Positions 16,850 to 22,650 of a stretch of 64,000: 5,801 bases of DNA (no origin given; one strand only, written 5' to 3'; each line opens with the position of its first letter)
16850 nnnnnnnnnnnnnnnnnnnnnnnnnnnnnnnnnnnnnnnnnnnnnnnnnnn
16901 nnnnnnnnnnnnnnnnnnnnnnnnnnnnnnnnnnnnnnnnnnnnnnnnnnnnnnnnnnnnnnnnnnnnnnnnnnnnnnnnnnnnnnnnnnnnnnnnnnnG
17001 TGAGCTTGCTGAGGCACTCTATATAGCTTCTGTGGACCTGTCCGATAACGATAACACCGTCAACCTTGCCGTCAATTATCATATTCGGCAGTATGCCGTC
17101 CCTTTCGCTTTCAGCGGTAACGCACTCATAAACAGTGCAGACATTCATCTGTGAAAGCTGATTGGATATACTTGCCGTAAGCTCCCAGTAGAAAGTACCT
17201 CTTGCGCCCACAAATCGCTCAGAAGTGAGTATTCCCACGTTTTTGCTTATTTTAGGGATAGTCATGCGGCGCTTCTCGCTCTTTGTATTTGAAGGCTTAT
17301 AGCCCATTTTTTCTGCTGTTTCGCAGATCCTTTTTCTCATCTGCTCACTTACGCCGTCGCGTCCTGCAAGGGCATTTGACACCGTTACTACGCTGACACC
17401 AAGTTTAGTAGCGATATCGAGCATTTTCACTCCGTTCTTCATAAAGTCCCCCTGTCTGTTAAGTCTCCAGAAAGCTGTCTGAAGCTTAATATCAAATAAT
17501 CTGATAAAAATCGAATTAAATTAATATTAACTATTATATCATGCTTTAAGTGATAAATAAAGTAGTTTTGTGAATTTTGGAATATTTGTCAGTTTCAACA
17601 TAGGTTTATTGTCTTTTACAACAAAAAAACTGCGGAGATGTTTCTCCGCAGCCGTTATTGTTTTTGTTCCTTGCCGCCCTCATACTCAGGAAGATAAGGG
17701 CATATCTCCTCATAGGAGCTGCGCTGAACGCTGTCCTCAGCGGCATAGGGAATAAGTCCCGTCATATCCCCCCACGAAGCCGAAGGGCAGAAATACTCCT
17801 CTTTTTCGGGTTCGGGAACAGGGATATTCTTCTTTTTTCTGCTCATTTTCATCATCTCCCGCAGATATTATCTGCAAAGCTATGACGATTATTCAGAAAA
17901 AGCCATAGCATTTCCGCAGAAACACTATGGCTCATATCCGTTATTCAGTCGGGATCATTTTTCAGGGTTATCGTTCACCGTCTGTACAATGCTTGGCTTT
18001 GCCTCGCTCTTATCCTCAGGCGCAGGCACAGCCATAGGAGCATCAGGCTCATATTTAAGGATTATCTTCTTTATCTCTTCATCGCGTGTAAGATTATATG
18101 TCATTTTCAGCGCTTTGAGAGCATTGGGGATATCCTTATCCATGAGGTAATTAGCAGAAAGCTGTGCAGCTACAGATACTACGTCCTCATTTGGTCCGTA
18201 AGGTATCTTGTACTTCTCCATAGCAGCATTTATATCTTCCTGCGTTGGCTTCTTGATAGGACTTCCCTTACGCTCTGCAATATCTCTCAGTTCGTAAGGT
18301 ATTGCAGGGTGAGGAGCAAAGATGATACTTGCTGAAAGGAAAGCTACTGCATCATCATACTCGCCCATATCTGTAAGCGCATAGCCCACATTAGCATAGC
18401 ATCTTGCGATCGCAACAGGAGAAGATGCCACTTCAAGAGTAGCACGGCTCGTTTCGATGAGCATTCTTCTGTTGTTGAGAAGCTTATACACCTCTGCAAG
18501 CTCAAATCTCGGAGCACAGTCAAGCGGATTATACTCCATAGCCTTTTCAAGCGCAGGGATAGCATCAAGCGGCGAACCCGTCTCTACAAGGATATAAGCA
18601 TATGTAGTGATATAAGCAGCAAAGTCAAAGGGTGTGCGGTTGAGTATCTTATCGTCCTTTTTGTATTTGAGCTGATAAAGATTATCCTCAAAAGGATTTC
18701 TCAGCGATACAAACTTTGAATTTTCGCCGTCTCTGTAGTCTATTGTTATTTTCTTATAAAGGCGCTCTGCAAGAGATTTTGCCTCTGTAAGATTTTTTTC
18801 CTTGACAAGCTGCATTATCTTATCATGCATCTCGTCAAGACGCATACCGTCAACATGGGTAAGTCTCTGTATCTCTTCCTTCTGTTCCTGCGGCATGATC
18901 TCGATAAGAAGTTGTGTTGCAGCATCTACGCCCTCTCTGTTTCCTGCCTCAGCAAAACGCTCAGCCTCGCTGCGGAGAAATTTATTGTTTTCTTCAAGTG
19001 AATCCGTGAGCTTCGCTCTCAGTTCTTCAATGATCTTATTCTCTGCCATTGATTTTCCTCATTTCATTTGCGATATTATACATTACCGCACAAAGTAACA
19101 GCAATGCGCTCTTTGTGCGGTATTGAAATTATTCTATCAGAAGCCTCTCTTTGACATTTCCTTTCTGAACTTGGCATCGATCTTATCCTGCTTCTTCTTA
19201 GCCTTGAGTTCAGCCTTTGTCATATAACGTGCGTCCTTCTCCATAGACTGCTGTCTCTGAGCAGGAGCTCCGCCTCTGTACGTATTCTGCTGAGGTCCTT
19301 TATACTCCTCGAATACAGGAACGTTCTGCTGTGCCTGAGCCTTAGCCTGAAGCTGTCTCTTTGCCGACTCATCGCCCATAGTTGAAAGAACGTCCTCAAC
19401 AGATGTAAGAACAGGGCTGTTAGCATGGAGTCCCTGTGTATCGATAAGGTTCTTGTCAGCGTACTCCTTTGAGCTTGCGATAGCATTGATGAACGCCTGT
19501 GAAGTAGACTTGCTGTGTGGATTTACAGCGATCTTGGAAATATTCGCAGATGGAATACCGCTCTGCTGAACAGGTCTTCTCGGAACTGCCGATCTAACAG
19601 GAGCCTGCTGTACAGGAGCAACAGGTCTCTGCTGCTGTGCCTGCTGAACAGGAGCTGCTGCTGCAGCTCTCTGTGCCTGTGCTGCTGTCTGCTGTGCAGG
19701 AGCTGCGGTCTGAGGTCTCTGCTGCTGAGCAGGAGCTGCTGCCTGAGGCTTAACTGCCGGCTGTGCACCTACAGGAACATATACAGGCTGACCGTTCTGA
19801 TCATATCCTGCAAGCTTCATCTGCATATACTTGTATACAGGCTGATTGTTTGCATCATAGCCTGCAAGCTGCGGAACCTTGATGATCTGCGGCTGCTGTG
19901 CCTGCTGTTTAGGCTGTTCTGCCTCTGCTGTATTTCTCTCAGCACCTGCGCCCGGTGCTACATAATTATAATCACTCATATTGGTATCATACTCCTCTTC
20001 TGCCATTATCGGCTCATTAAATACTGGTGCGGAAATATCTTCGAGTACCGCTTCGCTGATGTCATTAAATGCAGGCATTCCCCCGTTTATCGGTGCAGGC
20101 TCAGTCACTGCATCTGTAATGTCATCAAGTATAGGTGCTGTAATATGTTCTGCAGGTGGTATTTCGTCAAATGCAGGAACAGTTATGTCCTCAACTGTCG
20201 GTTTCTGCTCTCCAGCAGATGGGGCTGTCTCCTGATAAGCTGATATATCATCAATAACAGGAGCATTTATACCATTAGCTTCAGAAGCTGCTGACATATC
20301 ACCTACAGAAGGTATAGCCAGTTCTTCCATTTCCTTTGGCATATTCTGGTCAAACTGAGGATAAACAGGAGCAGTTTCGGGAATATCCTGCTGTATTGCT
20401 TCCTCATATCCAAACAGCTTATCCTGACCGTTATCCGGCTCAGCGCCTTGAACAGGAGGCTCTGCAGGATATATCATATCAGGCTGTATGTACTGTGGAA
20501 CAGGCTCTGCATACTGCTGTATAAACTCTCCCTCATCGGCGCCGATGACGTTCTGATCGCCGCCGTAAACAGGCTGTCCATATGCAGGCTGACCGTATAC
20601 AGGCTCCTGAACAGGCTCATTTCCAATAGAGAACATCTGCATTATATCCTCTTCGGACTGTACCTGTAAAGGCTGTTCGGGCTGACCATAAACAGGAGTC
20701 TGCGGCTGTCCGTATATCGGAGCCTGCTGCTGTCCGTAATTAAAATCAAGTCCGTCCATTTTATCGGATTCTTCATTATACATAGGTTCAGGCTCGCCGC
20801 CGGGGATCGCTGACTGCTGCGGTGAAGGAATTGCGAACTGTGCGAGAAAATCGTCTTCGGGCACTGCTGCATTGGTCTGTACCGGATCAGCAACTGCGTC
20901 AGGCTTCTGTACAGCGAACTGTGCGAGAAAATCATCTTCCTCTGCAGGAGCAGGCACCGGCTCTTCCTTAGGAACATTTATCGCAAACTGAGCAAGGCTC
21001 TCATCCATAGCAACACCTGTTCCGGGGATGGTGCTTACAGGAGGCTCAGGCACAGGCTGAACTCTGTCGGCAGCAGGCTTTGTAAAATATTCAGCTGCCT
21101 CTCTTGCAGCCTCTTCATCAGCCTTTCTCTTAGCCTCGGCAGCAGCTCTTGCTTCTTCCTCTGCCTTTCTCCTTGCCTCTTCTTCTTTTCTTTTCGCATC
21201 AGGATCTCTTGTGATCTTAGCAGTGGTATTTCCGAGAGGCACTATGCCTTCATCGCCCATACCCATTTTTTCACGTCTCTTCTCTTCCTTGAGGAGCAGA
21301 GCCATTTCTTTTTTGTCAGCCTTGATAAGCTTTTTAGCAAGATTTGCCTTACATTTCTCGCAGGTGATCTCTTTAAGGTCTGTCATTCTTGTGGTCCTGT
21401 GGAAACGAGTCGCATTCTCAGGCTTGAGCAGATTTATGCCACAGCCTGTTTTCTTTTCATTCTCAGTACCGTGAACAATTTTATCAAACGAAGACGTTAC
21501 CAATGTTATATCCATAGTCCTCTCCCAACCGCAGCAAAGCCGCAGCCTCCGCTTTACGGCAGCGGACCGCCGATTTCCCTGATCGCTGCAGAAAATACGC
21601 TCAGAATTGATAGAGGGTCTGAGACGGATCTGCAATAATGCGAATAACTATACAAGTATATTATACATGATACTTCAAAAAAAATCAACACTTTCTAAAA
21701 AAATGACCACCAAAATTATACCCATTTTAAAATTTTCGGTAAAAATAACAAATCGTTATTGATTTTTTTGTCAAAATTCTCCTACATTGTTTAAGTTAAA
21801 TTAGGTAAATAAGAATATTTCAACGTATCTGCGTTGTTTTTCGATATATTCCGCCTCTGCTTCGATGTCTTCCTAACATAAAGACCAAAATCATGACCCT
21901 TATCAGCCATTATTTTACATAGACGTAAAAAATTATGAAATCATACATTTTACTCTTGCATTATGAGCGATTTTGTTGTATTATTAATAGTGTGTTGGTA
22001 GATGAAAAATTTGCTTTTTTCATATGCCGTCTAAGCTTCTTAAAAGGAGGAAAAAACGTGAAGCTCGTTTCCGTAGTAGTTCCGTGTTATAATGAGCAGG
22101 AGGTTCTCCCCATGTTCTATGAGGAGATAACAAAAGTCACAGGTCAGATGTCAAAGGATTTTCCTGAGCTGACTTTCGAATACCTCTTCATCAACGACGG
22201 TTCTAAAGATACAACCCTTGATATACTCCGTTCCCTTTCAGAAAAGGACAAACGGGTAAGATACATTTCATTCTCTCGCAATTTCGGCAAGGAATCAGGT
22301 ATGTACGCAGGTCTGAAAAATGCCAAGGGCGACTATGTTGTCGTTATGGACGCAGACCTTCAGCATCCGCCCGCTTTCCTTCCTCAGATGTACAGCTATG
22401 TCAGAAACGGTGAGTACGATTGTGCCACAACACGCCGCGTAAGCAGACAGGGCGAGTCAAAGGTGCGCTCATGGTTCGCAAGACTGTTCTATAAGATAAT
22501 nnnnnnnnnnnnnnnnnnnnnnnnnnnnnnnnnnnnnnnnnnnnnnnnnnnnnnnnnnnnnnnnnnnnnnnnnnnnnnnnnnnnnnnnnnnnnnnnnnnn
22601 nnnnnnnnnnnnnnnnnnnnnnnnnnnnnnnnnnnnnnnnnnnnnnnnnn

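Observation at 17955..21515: Large disordered scaffold-like protein plus TPR protein near the pilus locus (PopZ/FimV-like hub candidate)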

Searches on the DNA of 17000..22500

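Call 73: search_rna_families(source=window, start=17000, end=22500, threshold=evalue, max_evalue=1)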
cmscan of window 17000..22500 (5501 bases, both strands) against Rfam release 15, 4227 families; matches with E-value up to 1: 1.
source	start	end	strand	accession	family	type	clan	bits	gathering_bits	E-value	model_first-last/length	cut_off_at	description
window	17810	17859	-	RF01122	sR39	Gene; snRNA; snoRNA; CD-box;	-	22.3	50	0.022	1-56/56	no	Small nucleolar RNA sR39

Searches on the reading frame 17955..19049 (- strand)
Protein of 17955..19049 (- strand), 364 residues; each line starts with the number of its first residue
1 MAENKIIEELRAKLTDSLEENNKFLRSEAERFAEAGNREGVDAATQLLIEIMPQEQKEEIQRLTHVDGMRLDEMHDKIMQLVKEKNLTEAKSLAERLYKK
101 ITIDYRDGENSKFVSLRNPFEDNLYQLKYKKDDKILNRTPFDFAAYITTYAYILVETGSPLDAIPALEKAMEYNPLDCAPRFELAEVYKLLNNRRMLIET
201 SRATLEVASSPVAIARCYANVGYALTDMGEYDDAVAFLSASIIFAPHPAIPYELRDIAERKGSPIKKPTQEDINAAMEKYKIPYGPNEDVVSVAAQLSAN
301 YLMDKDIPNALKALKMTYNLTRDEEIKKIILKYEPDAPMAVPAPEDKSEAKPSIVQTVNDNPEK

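Call 4: search_protein_families(library=pfam, proteins=[window:17955-19049:-], max_evalue=0.1)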
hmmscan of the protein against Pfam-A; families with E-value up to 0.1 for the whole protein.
window:17955-19049:- (364 aa): 13 families
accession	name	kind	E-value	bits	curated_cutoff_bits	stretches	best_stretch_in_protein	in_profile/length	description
PF14559.12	TPR_19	-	1.2e-05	26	25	0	155-193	2-40/68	Tetratricopeptide repeat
PF13181.12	TPR_8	-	5e-05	23.6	25.7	0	215-240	1-26/34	Tetratricopeptide repeat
PF00515.34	TPR_1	-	0.00012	22.2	27.8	1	215-246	1-32/34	Tetratricopeptide repeat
PF13424.12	TPR_12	-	0.00021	21.9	30.1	0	202-238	27-68/77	Tetratricopeptide repeat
PF13431.12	TPR_17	-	0.00052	20.5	24.4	0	167-192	2-27/34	Tetratricopeptide repeat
PF07719.23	TPR_2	-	0.00078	19.8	27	0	215-246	1-32/34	Tetratricopeptide repeat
PF13374.12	TPR_10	-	0.0018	18.7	27.5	1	215-238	2-25/42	Tetratricopeptide repeat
PF13428.12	TPR_14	-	0.0031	18.5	23.5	0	149-175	6-32/44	Tetratricopeptide repeat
PF01430.24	HSP33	-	0.034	14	21.4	1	37-109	160-224/273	Hsp33 protein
PF13414.12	TPR_11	-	0.045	13.9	26.8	0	154-190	4-40/42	TPR repeat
PF12895.13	ANAPC3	-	0.062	14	27.2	0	162-239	7-80/82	Anaphase-promoting complex, cyclosome, subunit 3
PF17372.7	DUF5394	-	0.084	12.7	25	0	110-201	88-184/243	Family of unknown function (DUF5394)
PF16469.10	NPA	-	0.092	13.8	27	0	41-97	4-59/123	Nematode polyprotein allergen ABA-1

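Call 5: search_protein_families(library=ncbifam, proteins=[window:17955-19049:-], max_evalue=0.1)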
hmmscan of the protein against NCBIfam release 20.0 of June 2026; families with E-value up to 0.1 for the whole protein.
window:17955-19049:- (364 aa): 4 families
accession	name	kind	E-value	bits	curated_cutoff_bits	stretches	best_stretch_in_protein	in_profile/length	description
TIGR02917.1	PEP_TPR_lipo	equivalog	6.8e-06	24.2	312.2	1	145-194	838-887/899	XrtA/PEP-CTERM system TPR-repeat protein PrsT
NF040959.1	MamA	equivalog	0.00054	19.4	200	1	150-238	111-196/204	magnetosome protein MamA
NF011721.1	PRK15174.1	equivalog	0.085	11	1200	0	199-247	271-316/656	Vi polysaccharide transport protein VexE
TIGR01160.1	SUI1_MOF2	equivalog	0.098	13.2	143.9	0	30-85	9-63/110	translation initiation factor SUI1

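Call 56: search_protein_families(library=padloc, proteins=[window:17955-19049:-], max_evalue=0.01)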
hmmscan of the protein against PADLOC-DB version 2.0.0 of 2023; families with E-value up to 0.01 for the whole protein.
window:17955-19049:- (364 aa): 0 families

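Call 59: search_solved_structures(query=window:17955-19049:-, max_evalue=1)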
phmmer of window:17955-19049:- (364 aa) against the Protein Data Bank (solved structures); distinct sequences matched with E-value up to 1: 21.
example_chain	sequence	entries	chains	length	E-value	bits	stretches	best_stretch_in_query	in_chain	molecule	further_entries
8bu0_A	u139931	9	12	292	8.1e-07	31.6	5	158-249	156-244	Consensus tetratricopeptide repeat protein | Crystal structure of an 8-repeat consensus TPR superhelix with Zinc. | Monomer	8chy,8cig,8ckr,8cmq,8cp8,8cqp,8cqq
9qhc_A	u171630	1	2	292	1.7e-06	30.5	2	156-249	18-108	Engineered tetratricopeptide repeat protein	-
9gzg_A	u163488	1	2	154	0.00033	23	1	160-249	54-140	Engineered CTPR protein with glutamic acids for conductivity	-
8ch0_A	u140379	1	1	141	0.0024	20.1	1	158-244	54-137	Consensus tetratricopeptide repeat protein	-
3vtx_A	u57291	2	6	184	0.0039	19.4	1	153-258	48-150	MamA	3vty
2fo7_A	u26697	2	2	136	0.004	19.4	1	158-244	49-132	SYNTHETIC CONSENSUS TPR PROTEIN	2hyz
1na0_A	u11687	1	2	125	0.015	17.5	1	158-249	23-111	designed protein CTPR3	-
8ump_A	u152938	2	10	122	0.02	17.1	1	160-246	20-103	T33-ml35-redesigned-TPR-domain-fold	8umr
2wqh_A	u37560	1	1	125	0.026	16.8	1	158-249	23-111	CTPR3Y3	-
7kna_A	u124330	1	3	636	0.041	16.1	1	66-249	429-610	Hemagglutinin,I53_dn5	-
2q7f_A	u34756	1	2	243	0.22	13.7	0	152-246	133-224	YrrB protein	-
1na3_A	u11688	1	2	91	0.23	13.7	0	211-248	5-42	designed protein CTPR2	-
6v8e_A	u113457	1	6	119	0.23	13.7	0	158-249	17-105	Designed protein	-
6vfj_B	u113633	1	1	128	0.25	13.5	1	157-249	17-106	I53_dn5B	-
2vyi_A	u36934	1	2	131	0.56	12.4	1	165-247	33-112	SGTA PROTEIN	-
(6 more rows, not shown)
